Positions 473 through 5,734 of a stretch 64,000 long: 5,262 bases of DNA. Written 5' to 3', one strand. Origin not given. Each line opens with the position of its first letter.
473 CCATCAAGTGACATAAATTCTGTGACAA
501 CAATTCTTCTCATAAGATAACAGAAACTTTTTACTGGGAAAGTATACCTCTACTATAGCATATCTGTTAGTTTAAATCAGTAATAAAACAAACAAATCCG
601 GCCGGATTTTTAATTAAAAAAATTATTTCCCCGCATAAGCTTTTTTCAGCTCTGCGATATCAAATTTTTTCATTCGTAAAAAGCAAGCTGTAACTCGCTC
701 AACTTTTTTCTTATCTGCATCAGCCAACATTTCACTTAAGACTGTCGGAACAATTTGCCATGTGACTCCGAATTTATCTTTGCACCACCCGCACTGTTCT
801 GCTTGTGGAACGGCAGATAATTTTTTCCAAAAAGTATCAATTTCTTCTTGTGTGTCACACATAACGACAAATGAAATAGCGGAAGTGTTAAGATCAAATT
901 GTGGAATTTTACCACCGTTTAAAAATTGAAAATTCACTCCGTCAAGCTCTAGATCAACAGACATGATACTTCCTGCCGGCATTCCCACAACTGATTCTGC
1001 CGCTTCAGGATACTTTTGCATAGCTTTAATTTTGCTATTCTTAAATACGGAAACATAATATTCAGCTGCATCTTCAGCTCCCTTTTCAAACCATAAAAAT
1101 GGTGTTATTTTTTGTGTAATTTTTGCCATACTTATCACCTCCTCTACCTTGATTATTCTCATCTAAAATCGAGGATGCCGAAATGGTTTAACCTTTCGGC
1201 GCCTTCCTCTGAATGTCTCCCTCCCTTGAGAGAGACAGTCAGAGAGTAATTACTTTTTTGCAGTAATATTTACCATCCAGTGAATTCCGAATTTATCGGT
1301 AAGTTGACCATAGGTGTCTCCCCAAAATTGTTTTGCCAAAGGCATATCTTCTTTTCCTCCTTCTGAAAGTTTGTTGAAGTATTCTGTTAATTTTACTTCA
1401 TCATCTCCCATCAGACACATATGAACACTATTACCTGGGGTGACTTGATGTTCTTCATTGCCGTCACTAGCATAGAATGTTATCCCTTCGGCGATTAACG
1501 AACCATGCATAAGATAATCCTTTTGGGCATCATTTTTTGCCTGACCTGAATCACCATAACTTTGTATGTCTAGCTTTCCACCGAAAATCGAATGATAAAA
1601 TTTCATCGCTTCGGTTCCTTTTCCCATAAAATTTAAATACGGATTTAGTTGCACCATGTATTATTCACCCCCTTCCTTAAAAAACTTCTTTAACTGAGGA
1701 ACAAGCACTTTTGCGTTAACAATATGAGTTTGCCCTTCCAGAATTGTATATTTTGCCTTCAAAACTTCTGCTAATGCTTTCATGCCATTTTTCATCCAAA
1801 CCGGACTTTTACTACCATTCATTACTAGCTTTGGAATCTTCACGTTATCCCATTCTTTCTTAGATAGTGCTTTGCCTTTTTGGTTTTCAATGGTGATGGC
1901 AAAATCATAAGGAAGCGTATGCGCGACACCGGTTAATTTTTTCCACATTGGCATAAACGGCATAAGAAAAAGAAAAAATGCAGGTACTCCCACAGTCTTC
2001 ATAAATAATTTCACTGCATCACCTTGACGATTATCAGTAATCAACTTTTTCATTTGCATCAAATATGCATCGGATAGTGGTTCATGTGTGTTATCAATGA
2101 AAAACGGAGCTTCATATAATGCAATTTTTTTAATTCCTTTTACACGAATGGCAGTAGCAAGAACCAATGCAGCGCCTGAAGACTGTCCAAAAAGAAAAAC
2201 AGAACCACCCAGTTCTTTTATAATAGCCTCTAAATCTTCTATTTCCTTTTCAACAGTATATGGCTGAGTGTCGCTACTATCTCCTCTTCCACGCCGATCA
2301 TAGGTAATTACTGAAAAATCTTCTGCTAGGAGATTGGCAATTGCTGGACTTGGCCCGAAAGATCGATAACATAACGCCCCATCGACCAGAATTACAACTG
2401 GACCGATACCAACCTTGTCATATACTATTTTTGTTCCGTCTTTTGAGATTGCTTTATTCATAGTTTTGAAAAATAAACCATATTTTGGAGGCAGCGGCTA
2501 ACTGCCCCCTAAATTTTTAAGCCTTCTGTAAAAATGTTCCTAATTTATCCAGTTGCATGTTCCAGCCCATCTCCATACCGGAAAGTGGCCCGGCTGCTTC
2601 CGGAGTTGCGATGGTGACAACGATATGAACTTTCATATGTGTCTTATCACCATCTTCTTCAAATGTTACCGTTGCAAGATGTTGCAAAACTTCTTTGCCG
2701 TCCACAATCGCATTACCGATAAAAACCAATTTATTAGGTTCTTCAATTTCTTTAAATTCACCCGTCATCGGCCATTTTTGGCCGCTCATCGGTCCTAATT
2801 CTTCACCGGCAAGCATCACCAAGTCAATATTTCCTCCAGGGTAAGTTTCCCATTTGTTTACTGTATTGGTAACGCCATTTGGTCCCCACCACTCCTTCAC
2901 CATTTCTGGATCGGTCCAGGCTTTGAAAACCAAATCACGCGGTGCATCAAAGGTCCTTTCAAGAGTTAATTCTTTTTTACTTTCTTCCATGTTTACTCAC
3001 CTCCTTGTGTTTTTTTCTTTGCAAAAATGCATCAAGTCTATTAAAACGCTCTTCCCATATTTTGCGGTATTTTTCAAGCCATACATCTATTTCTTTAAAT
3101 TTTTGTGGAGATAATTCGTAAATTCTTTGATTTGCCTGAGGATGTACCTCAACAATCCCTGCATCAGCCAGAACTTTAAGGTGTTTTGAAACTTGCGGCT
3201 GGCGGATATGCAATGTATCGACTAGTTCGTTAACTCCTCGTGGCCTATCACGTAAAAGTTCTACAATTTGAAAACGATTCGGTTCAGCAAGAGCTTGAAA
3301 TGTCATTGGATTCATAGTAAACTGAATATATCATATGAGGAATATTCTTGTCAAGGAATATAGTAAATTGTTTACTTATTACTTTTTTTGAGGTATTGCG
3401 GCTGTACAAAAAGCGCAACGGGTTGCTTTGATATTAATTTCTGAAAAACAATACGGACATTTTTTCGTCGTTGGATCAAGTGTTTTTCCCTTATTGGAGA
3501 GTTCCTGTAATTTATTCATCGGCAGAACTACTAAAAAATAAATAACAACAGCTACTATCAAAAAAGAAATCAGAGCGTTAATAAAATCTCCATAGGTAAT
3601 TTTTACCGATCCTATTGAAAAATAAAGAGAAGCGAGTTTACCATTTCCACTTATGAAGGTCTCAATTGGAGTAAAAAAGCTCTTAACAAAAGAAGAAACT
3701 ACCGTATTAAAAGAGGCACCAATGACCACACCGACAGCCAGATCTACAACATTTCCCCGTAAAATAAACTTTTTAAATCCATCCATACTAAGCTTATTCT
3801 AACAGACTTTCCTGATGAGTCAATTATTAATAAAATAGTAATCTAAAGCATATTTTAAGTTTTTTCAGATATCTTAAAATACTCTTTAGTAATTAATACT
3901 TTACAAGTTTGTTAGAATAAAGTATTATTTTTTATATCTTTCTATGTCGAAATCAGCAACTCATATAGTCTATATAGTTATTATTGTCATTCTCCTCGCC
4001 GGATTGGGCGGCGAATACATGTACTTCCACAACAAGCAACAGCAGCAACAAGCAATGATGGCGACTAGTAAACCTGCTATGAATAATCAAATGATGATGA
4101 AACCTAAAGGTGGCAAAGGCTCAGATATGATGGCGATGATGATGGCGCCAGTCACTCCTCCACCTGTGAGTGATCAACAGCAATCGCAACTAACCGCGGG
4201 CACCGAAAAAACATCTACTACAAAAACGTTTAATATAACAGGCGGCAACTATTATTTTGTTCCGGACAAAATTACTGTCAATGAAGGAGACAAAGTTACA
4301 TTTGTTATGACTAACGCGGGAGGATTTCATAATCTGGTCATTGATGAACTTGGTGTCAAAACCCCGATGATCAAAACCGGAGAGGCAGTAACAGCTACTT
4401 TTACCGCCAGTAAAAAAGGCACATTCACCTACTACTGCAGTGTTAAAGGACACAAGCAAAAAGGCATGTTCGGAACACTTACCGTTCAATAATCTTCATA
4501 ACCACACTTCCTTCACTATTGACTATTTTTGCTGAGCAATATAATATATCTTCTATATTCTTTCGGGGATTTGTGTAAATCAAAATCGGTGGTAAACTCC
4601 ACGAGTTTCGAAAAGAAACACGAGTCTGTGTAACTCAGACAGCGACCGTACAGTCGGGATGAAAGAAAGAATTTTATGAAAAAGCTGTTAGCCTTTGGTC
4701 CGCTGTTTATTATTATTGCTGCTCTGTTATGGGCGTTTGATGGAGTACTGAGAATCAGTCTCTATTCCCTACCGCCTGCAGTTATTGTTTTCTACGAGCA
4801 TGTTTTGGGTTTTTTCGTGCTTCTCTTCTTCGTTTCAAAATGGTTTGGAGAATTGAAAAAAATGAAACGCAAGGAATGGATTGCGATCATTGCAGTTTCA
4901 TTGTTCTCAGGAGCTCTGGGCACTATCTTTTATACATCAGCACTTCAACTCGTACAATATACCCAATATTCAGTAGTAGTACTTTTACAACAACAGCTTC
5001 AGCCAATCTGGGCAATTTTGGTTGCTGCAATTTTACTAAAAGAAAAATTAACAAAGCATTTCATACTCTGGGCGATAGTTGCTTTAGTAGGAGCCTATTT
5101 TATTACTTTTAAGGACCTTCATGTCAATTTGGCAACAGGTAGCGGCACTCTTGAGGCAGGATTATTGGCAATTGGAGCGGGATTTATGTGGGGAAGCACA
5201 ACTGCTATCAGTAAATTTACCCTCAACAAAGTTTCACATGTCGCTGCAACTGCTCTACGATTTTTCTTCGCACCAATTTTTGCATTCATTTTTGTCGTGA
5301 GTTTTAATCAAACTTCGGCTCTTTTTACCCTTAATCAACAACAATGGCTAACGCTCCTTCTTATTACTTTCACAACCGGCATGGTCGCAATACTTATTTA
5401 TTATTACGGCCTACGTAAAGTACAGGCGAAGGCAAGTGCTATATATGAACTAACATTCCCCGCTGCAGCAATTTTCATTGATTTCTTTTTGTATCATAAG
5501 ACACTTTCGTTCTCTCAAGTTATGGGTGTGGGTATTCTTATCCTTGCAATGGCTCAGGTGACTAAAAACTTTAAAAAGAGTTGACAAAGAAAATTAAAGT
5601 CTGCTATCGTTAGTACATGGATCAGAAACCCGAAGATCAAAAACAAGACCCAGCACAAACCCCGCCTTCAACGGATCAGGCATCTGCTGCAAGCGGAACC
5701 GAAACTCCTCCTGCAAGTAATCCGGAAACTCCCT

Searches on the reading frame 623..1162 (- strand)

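Call 31: search_protein_families(library=pfam, proteins=[window:623-1162:-], max_evalue=0.00001)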
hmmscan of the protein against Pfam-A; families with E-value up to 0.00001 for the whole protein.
window:623-1162:- (179 aa): 1 family
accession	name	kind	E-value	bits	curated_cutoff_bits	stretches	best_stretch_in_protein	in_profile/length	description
PF06983.19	3-dmu-9_3-mt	-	5.2e-38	130.6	24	1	17-138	1-116/116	3-demethylubiquinone-9 3-methyltransferase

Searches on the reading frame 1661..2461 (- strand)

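Call 31: search_protein_families(library=pfam, proteins=[window:1661-2461:-], max_evalue=0.00001)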
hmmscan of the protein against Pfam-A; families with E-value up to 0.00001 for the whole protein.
window:1661-2461:- (266 aa): 3 families
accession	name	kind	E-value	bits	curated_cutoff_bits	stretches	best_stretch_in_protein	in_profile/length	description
PF12697.13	Abhydrolase_6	-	1.4e-11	45.9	26.3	1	35-218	16-175/217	Alpha/beta hydrolase family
PF00561.26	Abhydrolase_1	-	9.1e-09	35.8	25.8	1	22-235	2-226/245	alpha/beta hydrolase fold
PF12146.15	Hydrolase_4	-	4.6e-08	33.1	27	1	40-126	23-116/239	Serine aminopeptidase, S33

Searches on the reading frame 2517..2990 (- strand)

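Call 31: search_protein_families(library=pfam, proteins=[window:2517-2990:-], max_evalue=0.00001)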
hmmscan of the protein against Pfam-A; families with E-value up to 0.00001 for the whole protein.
window:2517-2990:- (157 aa): 2 families
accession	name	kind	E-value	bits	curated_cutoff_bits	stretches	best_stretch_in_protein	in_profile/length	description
PF08327.17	AHSA1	-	4.2e-21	75.9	22.1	1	15-154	1-124/125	Activator of Hsp90 ATPase homolog 1-like protein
PF10604.15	Polyketide_cyc2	-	7.3e-07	30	27.4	1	8-141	4-122/142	Polyketide cyclase / dehydrase and lipid transport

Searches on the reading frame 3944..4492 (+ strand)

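Call 31: search_protein_families(library=pfam, proteins=[window:3944-4492:+], max_evalue=0.00001)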
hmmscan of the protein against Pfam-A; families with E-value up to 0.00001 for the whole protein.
window:3944-4492:+ (182 aa): 2 families
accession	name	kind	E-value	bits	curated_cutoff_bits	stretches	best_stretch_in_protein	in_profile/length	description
PF00127.26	Copper-bind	-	2.1e-10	41.3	21.2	1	97-182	6-99/99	Copper binding proteins, plastocyanin/azurin family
PF13473.12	Cupredoxin_1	-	6.1e-10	39.5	27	1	87-175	14-101/104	Cupredoxin-like domain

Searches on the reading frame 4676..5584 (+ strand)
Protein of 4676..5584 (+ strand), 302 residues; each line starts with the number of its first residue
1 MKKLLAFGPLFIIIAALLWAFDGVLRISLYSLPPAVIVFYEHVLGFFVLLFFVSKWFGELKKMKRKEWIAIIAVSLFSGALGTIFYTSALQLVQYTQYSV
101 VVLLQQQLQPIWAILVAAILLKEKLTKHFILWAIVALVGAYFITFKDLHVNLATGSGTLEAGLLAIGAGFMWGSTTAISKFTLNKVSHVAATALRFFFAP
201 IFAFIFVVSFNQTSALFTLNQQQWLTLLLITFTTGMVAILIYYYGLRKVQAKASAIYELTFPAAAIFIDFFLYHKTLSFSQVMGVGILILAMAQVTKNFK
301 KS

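Call 31: search_protein_families(library=pfam, proteins=[window:4676-5584:+], max_evalue=0.00001)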
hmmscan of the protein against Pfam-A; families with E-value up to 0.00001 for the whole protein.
window:4676-5584:+ (302 aa): 1 family
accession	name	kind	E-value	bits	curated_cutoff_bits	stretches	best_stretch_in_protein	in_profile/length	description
PF00892.27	EamA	-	1.2e-37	129.7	28.2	2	163-293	5-131/135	EamA-like transporter family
